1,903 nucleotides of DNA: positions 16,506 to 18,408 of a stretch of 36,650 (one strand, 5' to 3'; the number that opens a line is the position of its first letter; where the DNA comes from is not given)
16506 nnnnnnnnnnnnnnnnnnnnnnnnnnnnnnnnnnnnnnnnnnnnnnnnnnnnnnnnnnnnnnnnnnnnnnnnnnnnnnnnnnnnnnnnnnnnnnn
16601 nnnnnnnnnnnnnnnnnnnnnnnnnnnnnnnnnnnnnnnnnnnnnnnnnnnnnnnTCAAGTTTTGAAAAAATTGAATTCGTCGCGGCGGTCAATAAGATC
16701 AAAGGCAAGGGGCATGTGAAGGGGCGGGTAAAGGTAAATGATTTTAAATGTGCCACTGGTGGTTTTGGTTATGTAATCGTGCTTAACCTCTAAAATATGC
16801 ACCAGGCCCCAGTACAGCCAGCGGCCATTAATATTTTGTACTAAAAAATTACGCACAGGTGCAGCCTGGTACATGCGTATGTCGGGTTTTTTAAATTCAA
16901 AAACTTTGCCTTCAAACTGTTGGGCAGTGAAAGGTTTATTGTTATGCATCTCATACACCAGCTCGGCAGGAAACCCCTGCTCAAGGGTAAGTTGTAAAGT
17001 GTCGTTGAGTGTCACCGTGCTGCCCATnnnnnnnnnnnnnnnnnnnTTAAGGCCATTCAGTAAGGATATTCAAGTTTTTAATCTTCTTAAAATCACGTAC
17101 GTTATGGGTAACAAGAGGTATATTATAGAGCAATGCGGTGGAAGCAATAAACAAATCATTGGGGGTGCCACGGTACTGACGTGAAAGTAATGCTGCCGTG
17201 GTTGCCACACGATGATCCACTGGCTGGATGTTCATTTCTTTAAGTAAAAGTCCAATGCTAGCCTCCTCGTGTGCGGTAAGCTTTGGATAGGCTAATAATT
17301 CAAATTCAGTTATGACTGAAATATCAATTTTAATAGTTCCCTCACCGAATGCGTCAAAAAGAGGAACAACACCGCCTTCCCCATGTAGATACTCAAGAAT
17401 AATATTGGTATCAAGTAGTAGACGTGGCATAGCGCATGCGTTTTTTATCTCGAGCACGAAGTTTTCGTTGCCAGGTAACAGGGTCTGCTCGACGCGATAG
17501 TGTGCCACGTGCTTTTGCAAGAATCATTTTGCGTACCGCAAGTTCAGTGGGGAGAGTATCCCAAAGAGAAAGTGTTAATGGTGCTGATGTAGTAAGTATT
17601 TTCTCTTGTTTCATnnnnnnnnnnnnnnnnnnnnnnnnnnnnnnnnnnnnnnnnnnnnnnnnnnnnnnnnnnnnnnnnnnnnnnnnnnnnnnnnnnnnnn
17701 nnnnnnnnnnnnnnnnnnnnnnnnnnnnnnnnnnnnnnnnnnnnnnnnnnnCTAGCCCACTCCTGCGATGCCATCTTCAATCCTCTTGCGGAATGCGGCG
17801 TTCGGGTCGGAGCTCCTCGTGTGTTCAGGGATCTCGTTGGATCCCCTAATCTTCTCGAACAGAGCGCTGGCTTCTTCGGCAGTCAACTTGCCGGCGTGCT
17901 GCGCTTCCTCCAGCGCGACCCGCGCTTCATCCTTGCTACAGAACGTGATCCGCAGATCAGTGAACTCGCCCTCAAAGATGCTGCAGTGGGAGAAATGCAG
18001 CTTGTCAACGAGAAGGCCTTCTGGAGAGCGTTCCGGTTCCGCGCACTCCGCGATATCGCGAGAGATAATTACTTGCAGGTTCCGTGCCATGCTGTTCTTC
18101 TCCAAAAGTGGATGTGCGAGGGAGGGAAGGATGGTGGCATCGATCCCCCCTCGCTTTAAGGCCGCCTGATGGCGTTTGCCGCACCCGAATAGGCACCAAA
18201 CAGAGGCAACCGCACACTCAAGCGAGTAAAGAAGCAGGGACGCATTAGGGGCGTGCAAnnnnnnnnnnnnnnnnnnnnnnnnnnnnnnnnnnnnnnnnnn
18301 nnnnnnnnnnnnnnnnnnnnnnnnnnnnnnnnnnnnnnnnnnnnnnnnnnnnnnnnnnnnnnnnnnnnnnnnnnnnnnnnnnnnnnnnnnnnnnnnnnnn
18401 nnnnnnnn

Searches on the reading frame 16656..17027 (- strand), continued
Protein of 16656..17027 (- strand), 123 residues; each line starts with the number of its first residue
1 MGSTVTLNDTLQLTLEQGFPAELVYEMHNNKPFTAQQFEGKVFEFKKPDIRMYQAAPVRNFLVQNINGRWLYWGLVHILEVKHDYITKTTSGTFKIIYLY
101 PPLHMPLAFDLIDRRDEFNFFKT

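Call 65: list_cluster_members(proteins=[window:16656-17027:-, window:16208-16636:-, window:17047-17430:-, window:17411-17614:-, window:17668-18159:+, window:17752-18090:-, window:15088-15522:-])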
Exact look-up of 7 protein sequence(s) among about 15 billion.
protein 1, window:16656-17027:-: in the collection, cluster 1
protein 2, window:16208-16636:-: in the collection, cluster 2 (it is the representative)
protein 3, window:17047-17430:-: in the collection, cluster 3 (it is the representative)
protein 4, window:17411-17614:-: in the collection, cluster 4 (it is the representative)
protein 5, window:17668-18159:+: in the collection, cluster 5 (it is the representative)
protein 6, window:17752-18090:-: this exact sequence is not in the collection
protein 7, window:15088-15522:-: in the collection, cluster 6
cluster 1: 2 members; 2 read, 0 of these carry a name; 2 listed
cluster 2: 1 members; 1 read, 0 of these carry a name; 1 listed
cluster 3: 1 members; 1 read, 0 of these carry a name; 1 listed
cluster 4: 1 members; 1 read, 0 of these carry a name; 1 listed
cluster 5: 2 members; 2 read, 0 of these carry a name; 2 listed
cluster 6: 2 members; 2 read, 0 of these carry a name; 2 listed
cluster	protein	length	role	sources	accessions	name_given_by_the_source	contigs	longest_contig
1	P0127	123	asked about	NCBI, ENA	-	-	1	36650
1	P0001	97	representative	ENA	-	-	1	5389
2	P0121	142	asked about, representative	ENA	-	-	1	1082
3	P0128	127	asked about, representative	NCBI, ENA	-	-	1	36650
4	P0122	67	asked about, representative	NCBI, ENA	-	-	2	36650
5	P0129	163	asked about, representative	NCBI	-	-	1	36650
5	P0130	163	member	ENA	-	-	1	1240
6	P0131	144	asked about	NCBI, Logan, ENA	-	-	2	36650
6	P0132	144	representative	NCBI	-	-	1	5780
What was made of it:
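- The exact 142-aa product is on record only from a small ENA contig, not from the 36,650-nt NCBI record (call 65).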

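Call 72: fold_search(model_id=the predicted structure, library=viral)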
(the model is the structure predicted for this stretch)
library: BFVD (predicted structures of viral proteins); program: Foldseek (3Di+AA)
matches with E <= 10: 927; with E <= 0.001: 1
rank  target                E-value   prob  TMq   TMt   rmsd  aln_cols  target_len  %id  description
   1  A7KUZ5                8.3e-05  1.00  0.52  0.47   6.0       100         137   13  (no name in the UniProt tables at hand)
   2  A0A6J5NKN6            2.9e-02  0.97  0.36  0.53   5.2        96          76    8  Uncharacterized protein [uncultured Caudovirales phage]
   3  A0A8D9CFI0            4.9e-02  0.66  0.32  0.36   5.1        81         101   10  Uncharacterized protein [uncultured marine phage]
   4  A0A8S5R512            5.9e-02  0.69  0.30  0.12   5.3        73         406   19  Putative phage head-tail joining protein N-terminal domain-containing protein [Myoviridae sp. ctaOv25]
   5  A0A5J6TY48            6.2e-02  0.72  0.35  0.43   8.0       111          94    6  Uncharacterized protein [Arthrobacter phage Lymara]
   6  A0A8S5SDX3            8.9e-02  0.85  0.29  0.15   5.1        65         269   18  Uncharacterized protein [Caudovirales sp. ctrNG92]
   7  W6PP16                9.4e-02  0.75  0.33  0.49   6.0        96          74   11  Conserved hypothetical phage protein [Citrobacter phage CR44b]
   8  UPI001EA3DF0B         1.2e-01  0.63  0.27  0.37   5.4        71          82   14  (no name look-up for this kind of identifier)
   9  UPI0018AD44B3         1.2e-01  0.57  0.26  0.31   5.4        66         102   18  (no name look-up for this kind of identifier)
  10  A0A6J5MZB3            1.2e-01  0.33  0.28  0.25  12.5       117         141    9  Uncharacterized protein (Fragment) [uncultured Caudovirales phage]
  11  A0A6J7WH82            1.3e-01  0.57  0.31  0.16   6.9       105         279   17  Uncharacterized protein [uncultured Caudovirales phage]
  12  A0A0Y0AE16            1.3e-01  0.57  0.26  0.09   7.2        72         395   12  Minor tail protein [Mycobacterium phage Weiss13]
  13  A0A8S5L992            1.4e-01  0.30  0.30  0.28   8.3       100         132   11  Uncharacterized protein [Myoviridae sp. ctPuP5]
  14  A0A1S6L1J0            1.8e-01  0.80  0.32  0.09   4.5        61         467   10  (no name in the UniProt tables at hand)
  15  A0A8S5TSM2            1.8e-01  0.33  0.31  0.15   7.6       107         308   10  (P)ppGpp synthetase, RelA/SpoT family [Podoviridae sp. ctARy1]
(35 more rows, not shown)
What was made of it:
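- Closest known: PUA-like and PilZ-like small beta-barrel ligand-binding domains. Different: The best significant structural match is an unnamed phage protein, A7KUZ5 in BFVD (E 8e-5, TM 0.52; call 72).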

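Call 78: search_protein_families(library=pfam, proteins=[L041:660-1769:+], max_evalue=0.01)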
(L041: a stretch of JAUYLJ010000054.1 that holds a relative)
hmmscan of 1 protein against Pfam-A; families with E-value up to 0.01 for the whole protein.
L041:660-1769:+ (369 aa): 0 families

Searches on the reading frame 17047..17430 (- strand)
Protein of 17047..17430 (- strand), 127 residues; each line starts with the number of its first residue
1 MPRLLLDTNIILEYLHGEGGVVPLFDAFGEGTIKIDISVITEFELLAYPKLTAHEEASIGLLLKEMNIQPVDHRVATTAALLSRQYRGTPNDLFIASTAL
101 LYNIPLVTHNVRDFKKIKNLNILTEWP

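Call 4: search_protein_families(library=pfam, proteins=[window:17047-17430:-], max_evalue=1)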
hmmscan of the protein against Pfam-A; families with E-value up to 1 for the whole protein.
window:17047-17430:- (127 aa): 2 families
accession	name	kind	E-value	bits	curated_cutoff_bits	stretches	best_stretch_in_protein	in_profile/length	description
PF01850.27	PIN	-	3.6e-16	60.3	23.6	1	5-118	2-118/120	PIN domain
PF13470.12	PIN_3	-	0.12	13.6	27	1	3-81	1-86/115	PIN domain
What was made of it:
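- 17047..17430 (-): VapC-type PIN-domain toxin, 127 aa. Pfam PF01850 3.6e-16, 60.3 bits (call 4).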

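Call 5: search_protein_families(library=ncbifam, proteins=[window:17047-17430:-], max_evalue=1)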
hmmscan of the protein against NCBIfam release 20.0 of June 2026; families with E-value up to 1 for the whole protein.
window:17047-17430:- (127 aa): 4 families
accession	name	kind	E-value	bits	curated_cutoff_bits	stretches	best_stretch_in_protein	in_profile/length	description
NF047863.1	VapCLeptosp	equivalog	2.3e-10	40.9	140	1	5-122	2-126/130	type II toxin-antitoxin system tRNA(fMet)-specific endonuclease VapC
NF047959.1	TA_toxin_VapC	equivalog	0.00051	20.1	80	1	5-119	2-121/125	type II toxin-antitoxin system VapC family toxin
NF010285.0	PRK13725.1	subfamily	0.032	14.2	143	1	3-122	3-128/132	tRNA(fMet)-specific endonuclease VapC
NF007646.0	PRK10318.1-3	equivalog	0.06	13.5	171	1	39-66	8-36/122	hypothetical protein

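Call 6: search_protein_families(library=padloc, proteins=[window:17047-17430:-], max_evalue=1)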
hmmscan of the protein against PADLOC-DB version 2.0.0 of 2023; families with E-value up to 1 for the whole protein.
window:17047-17430:- (127 aa): 0 families

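Call 10: search_protein_families(library=phrogs, proteins=[window:17047-17430:-], max_evalue=1)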
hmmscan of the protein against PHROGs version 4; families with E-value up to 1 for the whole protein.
window:17047-17430:- (127 aa): 3 families
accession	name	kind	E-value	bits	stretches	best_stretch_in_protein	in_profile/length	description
phrog_13721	-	unknown function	7e-10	40.4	1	4-126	4-134/136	-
phrog_9972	-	unknown function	0.0017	19.7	1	7-123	5-121/124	-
phrog_1463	-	unknown function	0.12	13.6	1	25-93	4-69/138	-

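Call 59: find_related_loci(query=window:17047-17430:-, collection=metagenome_contigs, flank=3000)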
Query window:17047-17430:- (127 aa) in metagenome_contigs; peptide patterns used: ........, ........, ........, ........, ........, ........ (x = any residue, [..] = any of these).
280 stretches matched a pattern; 3 encode a relative of the query (tblastn E <= 1e-3); 3 distinct loci.
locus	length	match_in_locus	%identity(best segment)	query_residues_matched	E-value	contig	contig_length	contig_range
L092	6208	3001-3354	38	4-123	7e-19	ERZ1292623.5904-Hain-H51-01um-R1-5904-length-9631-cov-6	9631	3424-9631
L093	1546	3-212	47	46-115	9e-13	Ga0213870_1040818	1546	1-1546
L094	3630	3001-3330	35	7-123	2e-9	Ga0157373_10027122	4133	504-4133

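Call 67: search_solved_structures(query=window:17047-17430:-, max_evalue=0.001, show_alignments=2)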
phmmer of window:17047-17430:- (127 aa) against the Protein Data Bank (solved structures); distinct sequences matched with E-value up to 0.001: 3.
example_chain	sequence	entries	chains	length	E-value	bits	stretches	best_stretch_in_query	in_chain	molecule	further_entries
7by2_B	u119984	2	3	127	6.2e-07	32.9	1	5-118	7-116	Ribonuclease VapC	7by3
6nkl_A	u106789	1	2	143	9.1e-05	25.9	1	5-121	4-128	Ribonuclease VapC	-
3zvk_A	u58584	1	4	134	0.0003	24.2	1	90-126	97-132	TOXIN OF TOXIN-ANTITOXIN SYSTEM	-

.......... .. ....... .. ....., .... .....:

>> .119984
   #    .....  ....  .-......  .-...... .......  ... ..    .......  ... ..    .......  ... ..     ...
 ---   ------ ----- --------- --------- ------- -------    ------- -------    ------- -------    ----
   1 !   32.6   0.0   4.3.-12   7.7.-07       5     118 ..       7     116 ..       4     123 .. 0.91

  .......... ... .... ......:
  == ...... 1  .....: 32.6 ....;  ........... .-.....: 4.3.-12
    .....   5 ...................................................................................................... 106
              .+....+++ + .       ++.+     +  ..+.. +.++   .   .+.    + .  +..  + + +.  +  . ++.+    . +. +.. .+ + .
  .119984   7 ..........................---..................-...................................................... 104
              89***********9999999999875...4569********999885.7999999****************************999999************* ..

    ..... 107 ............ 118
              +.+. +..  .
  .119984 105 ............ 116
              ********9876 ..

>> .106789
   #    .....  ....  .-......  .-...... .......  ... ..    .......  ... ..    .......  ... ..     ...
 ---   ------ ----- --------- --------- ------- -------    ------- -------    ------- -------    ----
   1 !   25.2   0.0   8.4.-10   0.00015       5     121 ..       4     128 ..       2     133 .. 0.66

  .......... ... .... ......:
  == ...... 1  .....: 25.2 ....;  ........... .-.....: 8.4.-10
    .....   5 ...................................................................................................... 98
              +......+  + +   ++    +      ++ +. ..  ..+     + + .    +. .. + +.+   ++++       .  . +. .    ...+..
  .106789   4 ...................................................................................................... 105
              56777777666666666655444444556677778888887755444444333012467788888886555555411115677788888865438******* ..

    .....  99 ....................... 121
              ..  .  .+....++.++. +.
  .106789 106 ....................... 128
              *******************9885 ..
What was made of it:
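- On VapBC type II TA: D7, E43, D92 and D113 (plus T108-x-N110) align with the corresponding positions of solved VapCs 7by2_B and 6nkl_A (call 67).
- Call 67: the acidic tetrad aligns to solved VapCs.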

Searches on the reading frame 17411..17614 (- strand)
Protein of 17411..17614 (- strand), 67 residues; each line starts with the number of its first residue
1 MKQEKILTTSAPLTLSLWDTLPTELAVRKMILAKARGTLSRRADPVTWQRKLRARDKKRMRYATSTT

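Call 4: search_protein_families(library=pfam, proteins=[window:17411-17614:-], max_evalue=1)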
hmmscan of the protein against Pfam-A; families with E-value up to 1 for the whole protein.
window:17411-17614:- (67 aa): 0 families

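Call 5: search_protein_families(library=ncbifam, proteins=[window:17411-17614:-], max_evalue=1)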
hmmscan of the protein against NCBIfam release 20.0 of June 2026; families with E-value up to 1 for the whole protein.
window:17411-17614:- (67 aa): 0 families

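Call 6: search_protein_families(library=padloc, proteins=[window:17411-17614:-], max_evalue=1)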
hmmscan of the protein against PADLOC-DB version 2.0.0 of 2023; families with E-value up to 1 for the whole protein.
window:17411-17614:- (67 aa): 0 families

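Call 10: search_protein_families(library=phrogs, proteins=[window:17411-17614:-], max_evalue=1)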
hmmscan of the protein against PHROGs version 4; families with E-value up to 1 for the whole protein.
window:17411-17614:- (67 aa): 0 families

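Call 36: find_homologous_proteins(query=window:17411-17614:-, max_evalue=0.01)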
Query window:17411-17614:- (67 aa): 2 proteins with E <= 0.01 among 2 candidates.
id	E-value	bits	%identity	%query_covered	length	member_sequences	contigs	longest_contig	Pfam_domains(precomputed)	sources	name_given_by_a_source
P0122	7.7e-34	131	100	100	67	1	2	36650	-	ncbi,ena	-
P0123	2.5e-21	92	72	100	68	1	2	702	-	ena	-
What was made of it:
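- Closest known: VapBC type II toxin-antitoxin modules. Different: It has a single known relative (call 36).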

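Call 37: find_encoding_contigs(protein=P0122, flank=3000, max_places=4)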
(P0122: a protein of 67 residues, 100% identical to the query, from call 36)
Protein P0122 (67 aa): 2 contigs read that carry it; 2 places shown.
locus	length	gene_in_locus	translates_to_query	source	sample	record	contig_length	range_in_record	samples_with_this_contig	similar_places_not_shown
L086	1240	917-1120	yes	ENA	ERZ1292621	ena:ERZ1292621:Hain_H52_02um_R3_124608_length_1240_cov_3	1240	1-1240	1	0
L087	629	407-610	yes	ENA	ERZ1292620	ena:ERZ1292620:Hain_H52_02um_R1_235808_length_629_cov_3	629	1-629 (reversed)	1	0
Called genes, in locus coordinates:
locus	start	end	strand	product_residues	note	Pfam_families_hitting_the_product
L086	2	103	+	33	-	?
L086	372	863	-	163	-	-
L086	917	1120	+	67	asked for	-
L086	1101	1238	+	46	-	?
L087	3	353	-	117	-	?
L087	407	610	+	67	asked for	-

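Call 57: find_encoding_contigs(protein=P0123, flank=3000, max_places=4)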
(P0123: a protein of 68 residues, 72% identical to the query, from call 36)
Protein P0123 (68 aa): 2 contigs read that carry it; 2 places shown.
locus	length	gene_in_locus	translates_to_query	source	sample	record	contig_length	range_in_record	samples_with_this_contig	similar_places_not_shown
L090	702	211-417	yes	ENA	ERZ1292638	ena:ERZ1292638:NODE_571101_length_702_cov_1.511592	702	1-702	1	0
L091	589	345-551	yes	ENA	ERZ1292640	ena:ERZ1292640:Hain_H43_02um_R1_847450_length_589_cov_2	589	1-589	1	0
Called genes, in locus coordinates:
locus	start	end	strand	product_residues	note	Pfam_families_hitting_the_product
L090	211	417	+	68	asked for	-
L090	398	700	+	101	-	?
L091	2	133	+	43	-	?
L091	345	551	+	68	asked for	-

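Call 68: search_solved_structures(query=window:17411-17614:-, max_evalue=10)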
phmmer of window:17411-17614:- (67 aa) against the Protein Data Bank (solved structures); distinct sequences matched with E-value up to 10: 1.
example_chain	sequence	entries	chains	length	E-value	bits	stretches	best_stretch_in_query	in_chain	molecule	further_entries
5wuj_A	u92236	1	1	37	0.65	14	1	29-56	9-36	Flagellar M-ring protein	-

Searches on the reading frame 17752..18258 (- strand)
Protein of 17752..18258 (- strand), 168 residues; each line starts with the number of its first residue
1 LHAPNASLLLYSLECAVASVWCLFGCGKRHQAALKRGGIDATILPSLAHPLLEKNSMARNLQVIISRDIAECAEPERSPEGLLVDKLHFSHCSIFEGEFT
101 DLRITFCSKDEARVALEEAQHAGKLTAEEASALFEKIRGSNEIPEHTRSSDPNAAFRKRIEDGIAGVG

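Call 4: search_protein_families(library=pfam, proteins=[window:17752-18258:-], max_evalue=1)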
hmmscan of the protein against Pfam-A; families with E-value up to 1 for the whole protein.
window:17752-18258:- (168 aa): 1 family
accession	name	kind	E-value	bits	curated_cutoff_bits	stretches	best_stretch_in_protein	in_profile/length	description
PF22746.1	SHOCT-like_DUF2089-C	-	0.067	13.3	27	1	123-140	13-30/32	SHOCT-like domain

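Call 5: search_protein_families(library=ncbifam, proteins=[window:17752-18258:-], max_evalue=1)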
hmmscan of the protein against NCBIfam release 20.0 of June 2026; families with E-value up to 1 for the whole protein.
window:17752-18258:- (168 aa): 2 families
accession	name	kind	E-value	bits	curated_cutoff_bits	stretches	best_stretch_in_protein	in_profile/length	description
NF041942.1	DVU2496_dom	subfamily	0.0013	18.7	37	1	106-128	10-32/66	DVU_2496 family lipoprotein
NF011551.0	PRK14981.1-3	equivalog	0.041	14.2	183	1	111-139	40-68/120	DNA-directed RNA polymerase subunit F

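Call 6: search_protein_families(library=padloc, proteins=[window:17752-18258:-], max_evalue=1)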
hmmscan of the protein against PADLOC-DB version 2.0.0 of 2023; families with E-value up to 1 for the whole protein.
window:17752-18258:- (168 aa): 0 families

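Call 10: search_protein_families(library=phrogs, proteins=[window:17752-18258:-], max_evalue=1)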
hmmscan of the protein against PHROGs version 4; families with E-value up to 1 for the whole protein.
window:17752-18258:- (168 aa): 0 families
